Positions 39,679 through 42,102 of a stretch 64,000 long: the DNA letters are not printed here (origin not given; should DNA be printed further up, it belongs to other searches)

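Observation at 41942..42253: Overlapping, strongly RBS-coupled 103-aa acidic ORF of unknown function downstream of the PHP-ATPase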

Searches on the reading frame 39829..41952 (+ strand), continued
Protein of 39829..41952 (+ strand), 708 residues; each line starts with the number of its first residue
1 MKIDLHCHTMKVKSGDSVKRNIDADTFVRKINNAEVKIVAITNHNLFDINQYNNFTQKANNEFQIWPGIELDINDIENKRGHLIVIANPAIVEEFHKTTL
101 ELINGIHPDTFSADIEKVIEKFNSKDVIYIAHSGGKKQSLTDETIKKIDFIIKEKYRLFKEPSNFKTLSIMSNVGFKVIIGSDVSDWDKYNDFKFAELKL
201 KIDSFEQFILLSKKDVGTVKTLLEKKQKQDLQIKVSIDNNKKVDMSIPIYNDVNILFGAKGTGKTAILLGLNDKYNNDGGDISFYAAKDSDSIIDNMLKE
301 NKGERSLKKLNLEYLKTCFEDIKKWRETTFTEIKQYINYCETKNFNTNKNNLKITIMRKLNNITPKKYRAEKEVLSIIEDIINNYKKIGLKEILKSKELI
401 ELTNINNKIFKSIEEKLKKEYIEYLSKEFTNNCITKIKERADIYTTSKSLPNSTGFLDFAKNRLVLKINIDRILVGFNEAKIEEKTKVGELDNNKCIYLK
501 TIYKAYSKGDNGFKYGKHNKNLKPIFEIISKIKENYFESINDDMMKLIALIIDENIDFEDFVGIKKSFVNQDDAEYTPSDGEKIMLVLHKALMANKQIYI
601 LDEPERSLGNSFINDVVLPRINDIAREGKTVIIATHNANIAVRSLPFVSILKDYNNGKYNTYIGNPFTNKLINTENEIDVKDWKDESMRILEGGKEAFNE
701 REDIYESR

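Call 51: search_solved_structures(query=A4, max_evalue=0.01)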
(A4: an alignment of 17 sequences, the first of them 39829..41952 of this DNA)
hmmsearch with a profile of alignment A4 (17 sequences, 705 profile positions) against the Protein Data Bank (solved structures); distinct sequences matched with E-value up to 0.01: 11.
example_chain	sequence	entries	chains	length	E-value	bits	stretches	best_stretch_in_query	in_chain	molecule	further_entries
8v45_A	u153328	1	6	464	1.1e-09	40.5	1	233-295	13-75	AriA antitoxin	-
8ux9_B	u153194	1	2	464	1.2e-09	40.4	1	233-295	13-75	AriA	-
8v46_A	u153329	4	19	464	8.8e-09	37.5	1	233-295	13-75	AriA antitoxin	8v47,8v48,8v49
2nq2_C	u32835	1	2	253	0.00011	24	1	569-639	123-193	Hypothetical ABC transporter ATP-binding protein HI1470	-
1b0u_A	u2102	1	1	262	0.00031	22.5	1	576-663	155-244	HISTIDINE PERMEASE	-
5xu1_A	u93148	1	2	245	0.0011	20.7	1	575-638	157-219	ABC transporter ATP-binding protein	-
7kyo_B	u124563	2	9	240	0.0011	20.7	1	571-634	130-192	Manganese ABC transporter, ATP-binding protein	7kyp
4yms_J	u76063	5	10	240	0.0017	20.1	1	565-635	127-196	ABC-type polar amino acid transport system, ATPase component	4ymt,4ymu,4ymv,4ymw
6z4w_A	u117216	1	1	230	0.0056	18.4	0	527-644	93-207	Cell division ATP-binding protein FtsE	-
6z63_A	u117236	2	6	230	0.0056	18.4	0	527-644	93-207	Cell division ATP-binding protein FtsE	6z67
5lj9_A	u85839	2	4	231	0.0093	17.6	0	567-639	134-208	Macrolide export ATP-binding/permease protein MacB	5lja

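Call 63: predict_structure(alignment_id=A4)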
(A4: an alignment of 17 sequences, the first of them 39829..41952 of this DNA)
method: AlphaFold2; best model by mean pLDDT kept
length: 708 residues; sequences in the alignment: 17
mean_pLDDT: 85.5   pTM: 0.55
mean pLDDT of the five models: 85.5, 83.9, 83.5, 81.6, 79.9
residues with pLDDT >= 90: 327; 70-90: 320; 50-70: 32; < 50: 29
segments of 3 or more residues with pLDDT < 50: 164-180, 198-200, 215-217
pLDDT, mean of each block of 10 residues (from residue 1): 85 89 94 88 94 95 92 86 93 95 91 92 90 80 88 81 47 42 77 59 72 53 65 82 87 90 90 93 94 92 85 91 88 86 81 81 82 91 87 89 92 93 90 88 86 82 92 86 91 86 88 87 93 88 94 91 94 92 92 94 89 85 86 92 85 87 85 90 91 82 55
secondary structure, 60 per line:
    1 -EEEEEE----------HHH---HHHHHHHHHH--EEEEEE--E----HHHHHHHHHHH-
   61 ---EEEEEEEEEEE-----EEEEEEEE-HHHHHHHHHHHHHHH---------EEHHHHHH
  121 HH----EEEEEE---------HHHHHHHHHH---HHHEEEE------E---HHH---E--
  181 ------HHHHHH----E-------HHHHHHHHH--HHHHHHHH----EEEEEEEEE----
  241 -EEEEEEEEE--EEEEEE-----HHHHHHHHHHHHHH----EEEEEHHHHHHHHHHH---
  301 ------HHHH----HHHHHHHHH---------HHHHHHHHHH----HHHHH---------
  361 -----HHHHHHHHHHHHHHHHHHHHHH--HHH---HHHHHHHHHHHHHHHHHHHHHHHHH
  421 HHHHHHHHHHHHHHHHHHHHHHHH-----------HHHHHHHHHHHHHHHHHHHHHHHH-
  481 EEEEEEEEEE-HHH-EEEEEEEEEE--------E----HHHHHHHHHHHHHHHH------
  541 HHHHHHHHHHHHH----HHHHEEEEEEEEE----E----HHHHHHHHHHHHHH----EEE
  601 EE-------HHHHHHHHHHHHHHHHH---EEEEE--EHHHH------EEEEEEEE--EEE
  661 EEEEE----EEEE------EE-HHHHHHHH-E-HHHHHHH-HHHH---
elements in order (helices of 4 or more, strands of 3 or more residues): E2-7 H24-33 E36-41 H49-59 E64-74 E80-87 H89-103 H115-122 E127-132 H142-151 E158-161 H187-192 H205-213 H216-223 E228-236 E242-250 E253-258 H264-277 E282-286 H287-297 H307-310 H315-323 H333-342 H347-351 H366-387 H396-444 H456-479 E481-490 E496-505 H519-534 H541-553 H558-561 E562-570 H580-593 E598-602 H610-626 E630-634 H638-641 E648-655 E658-665 E670-673 H683-690 H694-700 H702-705

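Call 65: fold_search(model_id=the predicted structure, library=pdb)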
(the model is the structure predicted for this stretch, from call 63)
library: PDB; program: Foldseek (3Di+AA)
matches with E <= 10: 1207; with E <= 0.001: 48
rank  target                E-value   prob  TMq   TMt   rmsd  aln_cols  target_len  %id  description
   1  9qxx_B                3.5e-06  1.00  0.15  0.15  27.8       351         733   11  JetABC DNA loaded state dimer (released 2025-10-01)
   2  8as8_A                4.6e-06  1.00  0.15  0.17  24.9       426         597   12  E. coli Wadjet JetABC monomer (released 2022-12-14)
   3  9qxu_B                5.4e-06  1.00  0.14  0.14  27.7       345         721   12  JetABC DNA loaded state monomer (open) (released 2025-10-01)
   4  8q72_A                7.9e-06  1.00  0.16  0.15  28.3       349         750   13  E. coli plasmid-borne JetABCD(E248A) core in a cleavage-competent state (released 2024-01-31)
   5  6qpq_A                1.2e-05  1.00  0.18  0.30  25.8       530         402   10  The structure of the cohesin head module elucidates the mechanism of ring opening (released 2020-02-05)
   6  8dk1_C                1.2e-05  1.00  0.19  0.24  28.1       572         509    9  CryoEM structure of JetABC (head construct) from Pseudomonas aeruginosa PA14 (released 2022-10-05)
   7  8dk2_D                1.5e-05  1.00  0.16  0.16  51.4       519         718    9  CryoEM structure of Pseudomonas aeruginosa PA14 JetABC in an unclamped state trapped in ATP dependent dimeric form (released 2022-10-05)
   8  4ad8                  1.6e-05  1.00  0.24  0.34  24.0       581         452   10  Crystal structure of a deletion mutant of Deinococcus radiodurans RecN (released 2012-12-12)
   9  4gx9_B                2.2e-05  1.00  0.21  0.43   5.5       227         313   14  Crystal structure of a DNA polymerase III alpha-epsilon chimera (released 2013-04-03)
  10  4gx9_C                3.0e-05  1.00  0.20  0.40   9.6       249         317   14  Crystal structure of a DNA polymerase III alpha-epsilon chimera (released 2013-04-03)
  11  6qj1                  4.1e-05  1.00  0.21  0.34  22.2       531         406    9  Crystal structure of the C. thermophilum condensin Smc2 ATPase head (crystal from I) (released 2019-07-03)
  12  9qxt_A                4.1e-05  0.99  0.16  0.15  51.2       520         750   11  E. coli JetABC dimer in the DNA boarding-holding state (released 2025-10-01)
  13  6qpq_C                5.4e-05  1.00  0.18  0.29  25.9       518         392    9  The structure of the cohesin head module elucidates the mechanism of ring opening (released 2020-02-05)
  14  9qxx_A                6.0e-05  0.98  0.16  0.16  50.3       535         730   11  JetABC DNA loaded state dimer (released 2025-10-01)
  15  9qxu_A                7.1e-05  0.97  0.14  0.14  47.6       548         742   10  JetABC DNA loaded state monomer (open) (released 2025-10-01)
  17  8v45_E                7.9e-05  0.99  0.15  0.27  32.0       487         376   11  CryoEM structure of AriA-Ocr complex (released 2024-06-26)
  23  8v46_C                2.1e-04  0.97  0.15  0.25  31.5       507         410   11  CryoEM structure of AriA-AriB complex (Form I) (released 2024-06-26)
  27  8v45_A                3.3e-04  0.97  0.15  0.27  31.5       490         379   12  CryoEM structure of AriA-Ocr complex (released 2024-06-26)
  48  8v46_B                9.9e-04  0.91  0.15  0.25  35.3       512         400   13  CryoEM structure of AriA-AriB complex (Form I) (released 2024-06-26)
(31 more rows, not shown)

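Call 73: search_dna_similar(query=window:39829-41952:+, collection=plasmids, mode=protein, max_rows=20)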
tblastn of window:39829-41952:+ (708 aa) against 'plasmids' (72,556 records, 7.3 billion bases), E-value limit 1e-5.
Records with a match: 81; places in all: 81; records where one place covers at least 80% of the query: 7.
Best place of each record, by identity: <60% 81.
By first word of the organism name: Klebsiella 35; Staphylococcus 12; Vibrio 4; Enterobacter 4; Raoultella 3; Levilactobacillus 2; Lactiplantibacillus 2; Leuconostoc 2; Acetobacter 2; Citrobacter 2; and 12 more.
By predicted mobility (MOB-suite, as given by PLSDB): conjugative 46; mobilizable 24; non-mobilizable 11.
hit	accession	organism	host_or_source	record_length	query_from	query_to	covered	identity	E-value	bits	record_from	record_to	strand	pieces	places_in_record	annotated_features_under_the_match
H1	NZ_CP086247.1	Clostridium sp. CF011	single colony,bovine feces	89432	1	707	100%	40.4%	6e-136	449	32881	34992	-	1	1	histidinol phosphatase | hypothetical protein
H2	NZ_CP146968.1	Photobacterium damselae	Penaeus japonicus,shrimp farm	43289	1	705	100%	35.5%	9e-113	382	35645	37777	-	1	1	AAA family ATPase | hypothetical protein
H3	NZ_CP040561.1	Staphylococcus aureus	Homo sapiens,nasal swab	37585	1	705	83%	31.5%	1e-35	249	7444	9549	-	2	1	hypothetical protein (x2)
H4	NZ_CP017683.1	Staphylococcus aureus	environmental,bakery environment ...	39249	1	705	83%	31.5%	1e-35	249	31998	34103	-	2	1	hypothetical protein (x2)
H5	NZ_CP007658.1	Staphylococcus aureus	Homo sapiens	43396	1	705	83%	31.5%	1e-35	249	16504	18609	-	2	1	hypothetical protein (x2)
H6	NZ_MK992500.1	Staphylococcus aureus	-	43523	1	705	83%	31.5%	1e-35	249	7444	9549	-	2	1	hypothetical protein (x2)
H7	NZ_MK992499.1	Staphylococcus aureus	-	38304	1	705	83%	31.4%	1e-35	247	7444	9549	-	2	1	hypothetical protein (x2)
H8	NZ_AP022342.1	Enterococcus faecium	Homo sapiens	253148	154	705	62%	29.9%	9e-20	185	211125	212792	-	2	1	hypothetical protein (x4)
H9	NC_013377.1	Staphylococcus epidermidis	-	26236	445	705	37%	30.4%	6e-18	97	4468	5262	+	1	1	hypothetical protein (x2)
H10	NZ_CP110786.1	Staphylococcus capitis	people,cell culture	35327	2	279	39%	25.1%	1e-6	60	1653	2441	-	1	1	hypothetical protein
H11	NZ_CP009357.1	Vibrio tubiashii ATCC 19109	Mercenaria mercenaria,Larvae from hard ...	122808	1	268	38%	24.9%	8e-7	61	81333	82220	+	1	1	TrlF family AAA-like ATPase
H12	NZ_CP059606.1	Levilactobacillus suantsaii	-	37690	497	707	30%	27.8%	2e-7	62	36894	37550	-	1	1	ATP-binding protein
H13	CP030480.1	Staphylococcus aureus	Homo sapiens,nares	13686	565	705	20%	36.3%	3e-16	91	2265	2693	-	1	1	hypothetical protein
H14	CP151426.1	Staphylococcus aureus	Homo sapiens,blood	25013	565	705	20%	36.3%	3e-16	91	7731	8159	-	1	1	hypothetical protein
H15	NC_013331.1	Staphylococcus aureus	-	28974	565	705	20%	36.3%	3e-16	91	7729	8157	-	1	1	hypothetical protein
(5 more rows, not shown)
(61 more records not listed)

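Call 75: get_annotated_region(hit=H1, flank=3000)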
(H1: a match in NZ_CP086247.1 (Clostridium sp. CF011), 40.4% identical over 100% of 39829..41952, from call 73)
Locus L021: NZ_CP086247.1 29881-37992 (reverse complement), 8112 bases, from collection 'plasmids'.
description: Clostridium sp. CF011 plasmid pCF011-89, complete sequence
organism: Clostridium sp. CF011 (NCBI taxid 2843318)
taxonomy: Bacteria; Bacillota; Clostridia; Eubacteriales; Clostridiaceae; Clostridium; Clostridium sp. CF011
host: -; source: single colony,bovine feces; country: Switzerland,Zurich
typing (MOB-suite, as given by PLSDB): non-mobilizable
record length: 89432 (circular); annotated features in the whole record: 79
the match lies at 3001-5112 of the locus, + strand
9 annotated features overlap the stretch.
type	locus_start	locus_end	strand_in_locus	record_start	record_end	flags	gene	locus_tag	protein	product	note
CDS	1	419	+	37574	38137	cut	-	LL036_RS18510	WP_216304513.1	tyrosine-type recombinase/integrase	GO:0015074 - DNA integration [Evidence IEA]; GO:0006310 - DNA recombination [Evidence IEA]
CDS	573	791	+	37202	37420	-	-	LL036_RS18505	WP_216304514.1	hypothetical protein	-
CDS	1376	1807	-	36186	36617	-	-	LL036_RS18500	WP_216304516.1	HTH domain-containing protein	-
CDS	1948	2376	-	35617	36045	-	-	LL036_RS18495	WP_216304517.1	tyrosine-type recombinase/integrase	GO:0015074 - DNA integration [Evidence IEA]; GO:0006310 - DNA recombination [Evidence IEA]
CDS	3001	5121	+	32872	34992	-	-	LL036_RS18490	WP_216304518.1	histidinol phosphatase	-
CDS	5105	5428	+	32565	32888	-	-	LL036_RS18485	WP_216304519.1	hypothetical protein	-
CDS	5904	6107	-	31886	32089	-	-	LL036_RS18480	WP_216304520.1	hypothetical protein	-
CDS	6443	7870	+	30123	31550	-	-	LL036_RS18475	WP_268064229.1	aldehyde dehydrogenase family protein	-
CDS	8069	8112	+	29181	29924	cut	-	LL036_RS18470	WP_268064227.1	acetoacetate decarboxylase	-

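Call 76: get_annotated_region(hit=H2, flank=3000)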
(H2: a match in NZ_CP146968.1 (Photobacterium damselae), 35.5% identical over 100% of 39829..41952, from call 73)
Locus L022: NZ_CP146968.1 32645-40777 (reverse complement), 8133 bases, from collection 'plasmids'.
description: Photobacterium damselae subsp. damselae strain WMD-P1 plasmid pWMD-P1-1, complete sequence
organism: Photobacterium damselae (NCBI taxid 85581)
taxonomy: Bacteria; Pseudomonadota; Gammaproteobacteria; Vibrionales; Vibrionaceae; Photobacterium; Photobacterium damselae
host: -; source: Penaeus japonicus,shrimp farm; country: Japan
typing (MOB-suite, as given by PLSDB): non-mobilizable
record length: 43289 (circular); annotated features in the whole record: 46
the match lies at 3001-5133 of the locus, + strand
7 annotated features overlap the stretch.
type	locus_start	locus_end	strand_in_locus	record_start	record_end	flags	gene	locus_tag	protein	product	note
CDS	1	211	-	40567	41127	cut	-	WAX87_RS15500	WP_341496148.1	ParA family protein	-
CDS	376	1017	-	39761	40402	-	-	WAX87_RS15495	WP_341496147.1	cysteine peptidase family C39 domain-containing protein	GO:0006508 - proteolysis [Evidence IEA]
CDS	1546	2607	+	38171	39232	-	-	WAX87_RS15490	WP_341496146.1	hypothetical protein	-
CDS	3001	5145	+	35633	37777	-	-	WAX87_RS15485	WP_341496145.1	AAA family ATPase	-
CDS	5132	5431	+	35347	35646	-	-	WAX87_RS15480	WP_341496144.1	hypothetical protein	-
CDS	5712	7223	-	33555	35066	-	-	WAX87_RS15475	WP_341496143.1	Eco57I restriction-modification methylase domain-containing protein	GO:0006304 - DNA modification [Evidence IEA]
CDS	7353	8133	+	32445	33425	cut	-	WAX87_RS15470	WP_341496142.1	BsuBI/PstI family type II restriction endonuclease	GO:0009307 - DNA restriction-modification system [Evidence IEA]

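Call 77: get_annotated_region(hit=H3, flank=3000)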
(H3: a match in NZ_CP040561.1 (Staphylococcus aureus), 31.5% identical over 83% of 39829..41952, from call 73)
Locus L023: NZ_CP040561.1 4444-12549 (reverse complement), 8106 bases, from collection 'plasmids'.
description: Staphylococcus aureus strain Col52-A5 plasmid pCOL52-A5, complete sequence
organism: Staphylococcus aureus (NCBI taxid 1280)
taxonomy: Bacteria; Bacillota; Bacilli; Bacillales; Staphylococcaceae; Staphylococcus; Staphylococcus aureus
host: -; source: Homo sapiens,nasal swab; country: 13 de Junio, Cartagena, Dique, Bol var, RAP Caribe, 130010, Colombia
typing (MOB-suite, as given by PLSDB): mobilizable; replicon rep_cluster_1017,rep_cluster_1017,rep_cluster_1118,rep_cluster_1118,rep_cluster_1215,rep_cluster_2234; relaxase MOBV
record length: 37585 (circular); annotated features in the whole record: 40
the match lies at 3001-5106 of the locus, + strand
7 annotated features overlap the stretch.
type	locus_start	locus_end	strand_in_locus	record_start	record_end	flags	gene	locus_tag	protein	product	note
CDS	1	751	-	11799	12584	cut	-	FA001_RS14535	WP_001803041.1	hypothetical protein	-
CDS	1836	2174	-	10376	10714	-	-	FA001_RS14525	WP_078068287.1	hypothetical protein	-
CDS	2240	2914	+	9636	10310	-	-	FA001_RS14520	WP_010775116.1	IS6-like element IS257 family transposase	-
CDS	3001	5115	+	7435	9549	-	-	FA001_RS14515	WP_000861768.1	hypothetical protein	-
CDS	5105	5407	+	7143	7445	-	-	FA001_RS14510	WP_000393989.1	hypothetical protein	-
CDS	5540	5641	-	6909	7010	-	-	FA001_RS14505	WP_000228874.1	type I toxin-antitoxin system Fst family toxin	-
CDS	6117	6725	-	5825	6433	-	-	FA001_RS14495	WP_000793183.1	hypothetical protein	-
